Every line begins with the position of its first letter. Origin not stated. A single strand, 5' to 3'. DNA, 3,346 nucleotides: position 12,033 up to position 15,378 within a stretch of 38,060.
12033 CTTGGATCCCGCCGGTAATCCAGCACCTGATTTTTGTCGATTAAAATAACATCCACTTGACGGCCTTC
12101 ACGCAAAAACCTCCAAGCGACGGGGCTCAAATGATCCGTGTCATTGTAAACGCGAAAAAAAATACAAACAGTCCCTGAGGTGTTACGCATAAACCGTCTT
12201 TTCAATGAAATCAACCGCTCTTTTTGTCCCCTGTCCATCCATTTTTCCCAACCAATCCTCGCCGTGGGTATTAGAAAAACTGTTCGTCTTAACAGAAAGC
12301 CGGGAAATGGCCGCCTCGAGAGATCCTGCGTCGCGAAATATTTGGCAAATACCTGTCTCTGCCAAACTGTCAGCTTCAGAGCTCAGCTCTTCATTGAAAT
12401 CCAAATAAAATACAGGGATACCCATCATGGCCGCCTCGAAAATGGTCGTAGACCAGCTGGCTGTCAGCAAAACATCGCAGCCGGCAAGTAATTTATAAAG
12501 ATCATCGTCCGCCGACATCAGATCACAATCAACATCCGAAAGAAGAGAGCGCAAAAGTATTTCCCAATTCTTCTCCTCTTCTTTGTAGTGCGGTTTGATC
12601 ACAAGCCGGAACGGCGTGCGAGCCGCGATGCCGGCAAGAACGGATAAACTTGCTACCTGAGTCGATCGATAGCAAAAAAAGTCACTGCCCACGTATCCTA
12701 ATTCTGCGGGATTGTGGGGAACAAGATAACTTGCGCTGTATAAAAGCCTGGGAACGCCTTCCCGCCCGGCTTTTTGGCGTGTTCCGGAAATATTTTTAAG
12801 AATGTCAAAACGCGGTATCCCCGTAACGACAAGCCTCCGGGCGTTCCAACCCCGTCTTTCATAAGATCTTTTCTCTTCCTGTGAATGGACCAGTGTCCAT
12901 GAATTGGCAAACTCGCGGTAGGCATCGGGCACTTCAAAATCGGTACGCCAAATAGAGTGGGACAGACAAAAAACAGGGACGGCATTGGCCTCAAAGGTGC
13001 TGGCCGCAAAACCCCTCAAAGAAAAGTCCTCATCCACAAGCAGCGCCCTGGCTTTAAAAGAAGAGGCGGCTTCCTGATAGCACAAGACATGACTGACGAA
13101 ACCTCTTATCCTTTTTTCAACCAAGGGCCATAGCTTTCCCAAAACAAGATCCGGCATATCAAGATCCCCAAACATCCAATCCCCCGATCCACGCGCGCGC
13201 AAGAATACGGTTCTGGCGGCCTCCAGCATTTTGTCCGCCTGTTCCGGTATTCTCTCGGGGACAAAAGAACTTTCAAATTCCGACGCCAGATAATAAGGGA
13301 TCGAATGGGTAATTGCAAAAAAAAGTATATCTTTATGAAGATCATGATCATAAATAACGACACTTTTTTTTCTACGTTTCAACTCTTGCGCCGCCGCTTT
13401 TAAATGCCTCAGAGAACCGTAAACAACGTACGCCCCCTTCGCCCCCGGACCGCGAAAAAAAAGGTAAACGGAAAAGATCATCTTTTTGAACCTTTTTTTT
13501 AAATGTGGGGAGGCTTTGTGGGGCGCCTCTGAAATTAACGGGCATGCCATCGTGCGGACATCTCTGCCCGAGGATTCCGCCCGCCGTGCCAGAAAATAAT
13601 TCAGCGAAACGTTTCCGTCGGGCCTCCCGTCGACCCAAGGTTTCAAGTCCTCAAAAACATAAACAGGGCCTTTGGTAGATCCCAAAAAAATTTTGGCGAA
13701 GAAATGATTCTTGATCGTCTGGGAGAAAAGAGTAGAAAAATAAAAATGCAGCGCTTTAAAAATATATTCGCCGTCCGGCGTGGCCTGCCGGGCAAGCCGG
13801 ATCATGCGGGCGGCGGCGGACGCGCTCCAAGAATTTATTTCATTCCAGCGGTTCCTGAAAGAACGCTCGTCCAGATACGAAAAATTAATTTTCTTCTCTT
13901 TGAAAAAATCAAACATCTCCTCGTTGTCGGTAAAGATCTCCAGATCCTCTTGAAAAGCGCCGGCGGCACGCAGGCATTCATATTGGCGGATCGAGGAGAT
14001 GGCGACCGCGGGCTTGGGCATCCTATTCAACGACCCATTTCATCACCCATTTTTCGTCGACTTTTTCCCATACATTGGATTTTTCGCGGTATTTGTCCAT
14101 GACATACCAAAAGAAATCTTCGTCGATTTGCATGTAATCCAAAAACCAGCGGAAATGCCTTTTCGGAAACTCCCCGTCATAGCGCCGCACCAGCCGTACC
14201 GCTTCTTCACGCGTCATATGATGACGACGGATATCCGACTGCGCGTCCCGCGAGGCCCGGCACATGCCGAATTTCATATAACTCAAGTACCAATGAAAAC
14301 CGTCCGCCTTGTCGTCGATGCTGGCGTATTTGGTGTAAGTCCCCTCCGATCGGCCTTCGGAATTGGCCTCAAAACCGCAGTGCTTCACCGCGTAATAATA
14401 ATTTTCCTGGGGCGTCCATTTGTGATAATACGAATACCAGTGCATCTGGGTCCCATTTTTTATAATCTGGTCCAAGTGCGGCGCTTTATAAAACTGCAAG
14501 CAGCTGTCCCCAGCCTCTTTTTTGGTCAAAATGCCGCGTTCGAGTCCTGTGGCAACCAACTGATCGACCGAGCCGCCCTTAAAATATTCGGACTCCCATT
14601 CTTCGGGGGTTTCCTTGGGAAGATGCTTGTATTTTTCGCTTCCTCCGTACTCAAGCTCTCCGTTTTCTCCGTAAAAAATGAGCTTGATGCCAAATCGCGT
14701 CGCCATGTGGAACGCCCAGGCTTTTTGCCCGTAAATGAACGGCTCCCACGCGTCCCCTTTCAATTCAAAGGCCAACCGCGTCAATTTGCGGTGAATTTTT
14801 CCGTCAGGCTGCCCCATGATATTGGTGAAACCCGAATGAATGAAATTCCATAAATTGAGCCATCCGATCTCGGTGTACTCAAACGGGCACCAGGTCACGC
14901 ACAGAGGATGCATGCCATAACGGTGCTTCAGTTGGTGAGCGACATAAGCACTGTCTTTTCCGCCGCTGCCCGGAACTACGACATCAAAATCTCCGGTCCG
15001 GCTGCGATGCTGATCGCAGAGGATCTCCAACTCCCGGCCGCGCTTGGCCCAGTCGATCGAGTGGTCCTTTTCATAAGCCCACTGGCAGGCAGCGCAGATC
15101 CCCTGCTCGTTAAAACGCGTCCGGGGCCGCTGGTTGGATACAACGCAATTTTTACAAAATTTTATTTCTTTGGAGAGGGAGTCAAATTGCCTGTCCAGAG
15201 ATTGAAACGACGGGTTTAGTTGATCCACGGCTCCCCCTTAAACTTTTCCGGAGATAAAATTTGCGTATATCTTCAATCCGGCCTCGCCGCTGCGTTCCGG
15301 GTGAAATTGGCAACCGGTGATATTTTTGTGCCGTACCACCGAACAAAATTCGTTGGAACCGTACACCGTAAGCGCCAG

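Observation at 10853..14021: Two divergent TagF-like GT-B paralogues as candidate undescribed nonulosonate transferases or polymerases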

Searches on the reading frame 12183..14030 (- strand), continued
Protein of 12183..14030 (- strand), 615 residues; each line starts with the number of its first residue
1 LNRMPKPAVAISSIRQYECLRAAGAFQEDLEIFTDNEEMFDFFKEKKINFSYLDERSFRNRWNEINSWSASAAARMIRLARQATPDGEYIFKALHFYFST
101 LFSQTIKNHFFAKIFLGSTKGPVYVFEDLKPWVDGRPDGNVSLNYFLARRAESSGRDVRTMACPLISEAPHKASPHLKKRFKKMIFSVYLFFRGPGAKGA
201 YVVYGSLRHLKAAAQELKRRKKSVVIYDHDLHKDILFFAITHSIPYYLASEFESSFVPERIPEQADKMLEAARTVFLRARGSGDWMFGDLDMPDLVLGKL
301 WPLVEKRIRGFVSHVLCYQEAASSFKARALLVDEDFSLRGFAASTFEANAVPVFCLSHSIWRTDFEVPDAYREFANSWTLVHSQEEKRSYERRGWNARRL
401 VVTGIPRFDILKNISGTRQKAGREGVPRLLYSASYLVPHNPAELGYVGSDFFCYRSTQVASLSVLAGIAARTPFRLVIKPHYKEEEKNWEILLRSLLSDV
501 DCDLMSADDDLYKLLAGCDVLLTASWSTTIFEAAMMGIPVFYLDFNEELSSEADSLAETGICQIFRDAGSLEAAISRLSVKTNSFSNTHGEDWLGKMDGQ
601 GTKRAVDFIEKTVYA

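Call 76: search_protein_families(library=pfam, proteins=[P0014, P0015, P0016, P0017, P0019, P0022, P0024, P0027, P0031, P0036], max_evalue=0.1)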
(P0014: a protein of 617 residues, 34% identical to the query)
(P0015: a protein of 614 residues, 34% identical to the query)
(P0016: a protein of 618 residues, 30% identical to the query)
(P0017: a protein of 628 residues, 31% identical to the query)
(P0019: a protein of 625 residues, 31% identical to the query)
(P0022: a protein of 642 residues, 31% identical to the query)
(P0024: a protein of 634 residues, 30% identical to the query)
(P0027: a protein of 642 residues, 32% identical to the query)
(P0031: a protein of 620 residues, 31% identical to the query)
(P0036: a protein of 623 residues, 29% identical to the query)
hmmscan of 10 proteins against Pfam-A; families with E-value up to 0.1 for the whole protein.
P0014 (617 aa): 2 families
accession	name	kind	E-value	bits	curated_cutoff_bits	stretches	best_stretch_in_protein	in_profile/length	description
PF04464.20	Glyphos_transf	-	0.00085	18.8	22.1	1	379-614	138-366/367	CDP-Glycerol:Poly(glycerophosphate) glycerophosphotransferase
PF02350.25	Epimerase_2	-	0.053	12.8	30.6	0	379-420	126-167/347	UDP-N-acetylglucosamine 2-epimerase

P0015 (614 aa): 0 families

P0016 (618 aa): 2 families
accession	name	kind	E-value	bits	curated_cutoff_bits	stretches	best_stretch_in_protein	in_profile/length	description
PF13692.12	Glyco_trans_1_4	-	0.032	14.9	27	1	459-576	18-137/142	Glycosyl transferases group 1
PF00534.26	Glycos_transf_1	-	0.032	14.2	26.4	1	491-578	64-155/172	Glycosyl transferases group 1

P0017 (628 aa): 1 family
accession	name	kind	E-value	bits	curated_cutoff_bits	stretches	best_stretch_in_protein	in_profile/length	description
PF04464.20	Glyphos_transf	-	3.9e-06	26.5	22.1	1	371-619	133-366/367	CDP-Glycerol:Poly(glycerophosphate) glycerophosphotransferase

P0019 (625 aa): 1 family
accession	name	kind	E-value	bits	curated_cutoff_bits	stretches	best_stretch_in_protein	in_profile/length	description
PF04464.20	Glyphos_transf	-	1.4e-05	24.7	22.1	1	387-620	140-366/367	CDP-Glycerol:Poly(glycerophosphate) glycerophosphotransferase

P0022 (642 aa): 3 families
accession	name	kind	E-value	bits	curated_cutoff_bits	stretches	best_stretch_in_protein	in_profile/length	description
PF04464.20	Glyphos_transf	-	0.00032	20.2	22.1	1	390-622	142-366/367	CDP-Glycerol:Poly(glycerophosphate) glycerophosphotransferase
PF20471.4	DUF6716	-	0.03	13.7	27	1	388-563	129-296/342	Putative glycosyltransferase (DUF6716)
PF13692.12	Glyco_trans_1_4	-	0.044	14.5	27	1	496-555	49-111/142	Glycosyl transferases group 1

P0024 (634 aa): 1 family
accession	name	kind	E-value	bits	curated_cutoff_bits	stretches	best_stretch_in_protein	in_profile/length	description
PF20471.4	DUF6716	-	0.006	16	27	1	491-569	227-303/342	Putative glycosyltransferase (DUF6716)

P0027 (642 aa): 3 families
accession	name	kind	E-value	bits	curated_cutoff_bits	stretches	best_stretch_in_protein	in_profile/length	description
PF00534.26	Glycos_transf_1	-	0.00089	19.3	26.4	1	512-601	77-170/172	Glycosyl transferases group 1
PF13692.12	Glyco_trans_1_4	-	0.0014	19.4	27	1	495-588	47-141/142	Glycosyl transferases group 1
PF04464.20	Glyphos_transf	-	0.0061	16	22.1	1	385-622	138-365/367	CDP-Glycerol:Poly(glycerophosphate) glycerophosphotransferase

P0031 (620 aa): 1 family
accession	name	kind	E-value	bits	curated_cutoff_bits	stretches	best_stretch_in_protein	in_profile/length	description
PF04464.20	Glyphos_transf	-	0.0025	17.3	22.1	1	490-613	242-366/367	CDP-Glycerol:Poly(glycerophosphate) glycerophosphotransferase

P0036 (623 aa): 1 family
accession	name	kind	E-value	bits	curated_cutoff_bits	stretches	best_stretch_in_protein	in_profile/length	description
PF04464.20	Glyphos_transf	-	1.5e-06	27.9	22.1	1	477-618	230-366/367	CDP-Glycerol:Poly(glycerophosphate) glycerophosphotransferase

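Call 77: list_cluster_members(proteins=[P0014, P0017, P0021, P0036, P0050, P0091, P0101, P0110, P0097, P0116])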
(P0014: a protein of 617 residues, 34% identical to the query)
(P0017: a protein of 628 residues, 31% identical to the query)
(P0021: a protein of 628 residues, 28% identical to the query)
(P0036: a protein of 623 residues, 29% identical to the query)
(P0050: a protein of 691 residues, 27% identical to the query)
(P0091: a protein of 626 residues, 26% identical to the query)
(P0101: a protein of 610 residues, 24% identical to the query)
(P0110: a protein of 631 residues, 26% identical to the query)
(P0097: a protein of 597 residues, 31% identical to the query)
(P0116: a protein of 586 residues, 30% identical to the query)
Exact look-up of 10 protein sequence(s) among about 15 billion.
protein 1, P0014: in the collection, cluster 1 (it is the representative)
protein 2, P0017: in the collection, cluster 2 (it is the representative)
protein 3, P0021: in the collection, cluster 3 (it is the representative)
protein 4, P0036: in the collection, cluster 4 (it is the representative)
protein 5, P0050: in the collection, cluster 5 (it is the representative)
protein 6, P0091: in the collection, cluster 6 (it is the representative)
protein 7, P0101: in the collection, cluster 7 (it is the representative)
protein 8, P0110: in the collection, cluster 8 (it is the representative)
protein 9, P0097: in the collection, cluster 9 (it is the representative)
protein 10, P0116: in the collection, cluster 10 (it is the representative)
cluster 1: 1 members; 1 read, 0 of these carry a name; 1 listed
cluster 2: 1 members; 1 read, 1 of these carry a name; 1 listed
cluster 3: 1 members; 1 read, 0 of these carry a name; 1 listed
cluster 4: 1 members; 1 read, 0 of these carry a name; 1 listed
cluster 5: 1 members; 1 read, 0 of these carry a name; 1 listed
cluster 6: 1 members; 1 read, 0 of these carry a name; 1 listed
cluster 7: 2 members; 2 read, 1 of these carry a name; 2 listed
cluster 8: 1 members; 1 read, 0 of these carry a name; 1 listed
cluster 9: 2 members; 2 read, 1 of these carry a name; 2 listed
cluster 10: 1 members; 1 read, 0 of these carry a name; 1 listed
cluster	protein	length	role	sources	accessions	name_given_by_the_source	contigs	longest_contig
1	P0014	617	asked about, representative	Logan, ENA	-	-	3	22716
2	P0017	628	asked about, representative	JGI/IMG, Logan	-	hypothetical protein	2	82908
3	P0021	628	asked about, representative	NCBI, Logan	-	-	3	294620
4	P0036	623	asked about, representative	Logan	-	-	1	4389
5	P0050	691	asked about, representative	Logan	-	-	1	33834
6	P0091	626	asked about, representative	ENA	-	-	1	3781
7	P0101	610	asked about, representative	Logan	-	-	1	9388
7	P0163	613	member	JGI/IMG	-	glycosyltransferase involved in cell wall biosynthesis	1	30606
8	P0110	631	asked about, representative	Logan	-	-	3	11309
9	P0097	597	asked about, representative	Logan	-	-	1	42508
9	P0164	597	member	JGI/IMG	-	hypothetical protein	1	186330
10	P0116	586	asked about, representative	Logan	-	-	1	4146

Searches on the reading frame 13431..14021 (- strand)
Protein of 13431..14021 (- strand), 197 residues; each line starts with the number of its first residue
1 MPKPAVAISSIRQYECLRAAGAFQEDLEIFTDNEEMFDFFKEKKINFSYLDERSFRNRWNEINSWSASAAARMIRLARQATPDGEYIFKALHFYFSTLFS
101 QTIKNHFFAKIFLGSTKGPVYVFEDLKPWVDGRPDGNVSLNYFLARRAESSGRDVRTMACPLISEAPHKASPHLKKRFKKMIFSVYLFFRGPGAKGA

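Call 81: search_solved_structures(query=A5, max_evalue=10, show_alignments=2)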
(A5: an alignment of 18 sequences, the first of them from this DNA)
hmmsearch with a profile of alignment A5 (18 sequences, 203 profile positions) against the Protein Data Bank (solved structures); distinct sequences matched with E-value up to 10: 2.
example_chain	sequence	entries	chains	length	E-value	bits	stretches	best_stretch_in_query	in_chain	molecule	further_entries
1z3h_A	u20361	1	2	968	0.17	14.7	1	124-165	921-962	Importin alpha re-exporter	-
1wa5_C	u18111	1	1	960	0.69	12.7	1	124-160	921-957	Importin alpha re-exporter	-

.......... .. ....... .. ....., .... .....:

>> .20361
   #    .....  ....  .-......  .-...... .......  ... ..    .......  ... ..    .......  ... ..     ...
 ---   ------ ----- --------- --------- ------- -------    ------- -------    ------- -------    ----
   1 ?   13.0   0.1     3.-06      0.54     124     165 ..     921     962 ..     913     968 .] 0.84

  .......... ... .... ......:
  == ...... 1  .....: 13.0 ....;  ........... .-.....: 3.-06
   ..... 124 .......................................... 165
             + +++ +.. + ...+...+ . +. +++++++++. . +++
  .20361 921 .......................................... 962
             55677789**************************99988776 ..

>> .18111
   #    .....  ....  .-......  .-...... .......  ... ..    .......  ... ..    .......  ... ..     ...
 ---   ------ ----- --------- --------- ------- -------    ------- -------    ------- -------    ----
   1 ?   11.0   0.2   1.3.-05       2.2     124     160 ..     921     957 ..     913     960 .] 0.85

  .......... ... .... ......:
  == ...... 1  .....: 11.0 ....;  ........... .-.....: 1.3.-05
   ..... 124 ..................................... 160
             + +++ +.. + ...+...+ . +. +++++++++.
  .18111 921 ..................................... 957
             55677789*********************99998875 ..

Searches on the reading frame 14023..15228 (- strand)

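Call 4: search_protein_families(library=pfam, proteins=[window:14023-15228:-], max_evalue=0.1)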
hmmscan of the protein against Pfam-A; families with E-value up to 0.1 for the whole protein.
window:14023-15228:- (401 aa): 0 families

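Call 5: search_protein_families(library=ncbifam, proteins=[window:14023-15228:-], max_evalue=0.1)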
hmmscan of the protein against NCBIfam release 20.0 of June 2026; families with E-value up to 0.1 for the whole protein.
window:14023-15228:- (401 aa): 1 family
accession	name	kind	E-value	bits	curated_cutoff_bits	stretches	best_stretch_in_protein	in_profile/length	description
TIGR03573.1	WbuX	subfamily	3.8e-101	338.9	203.2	1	23-378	2-344/344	N-acetyl sugar amidotransferase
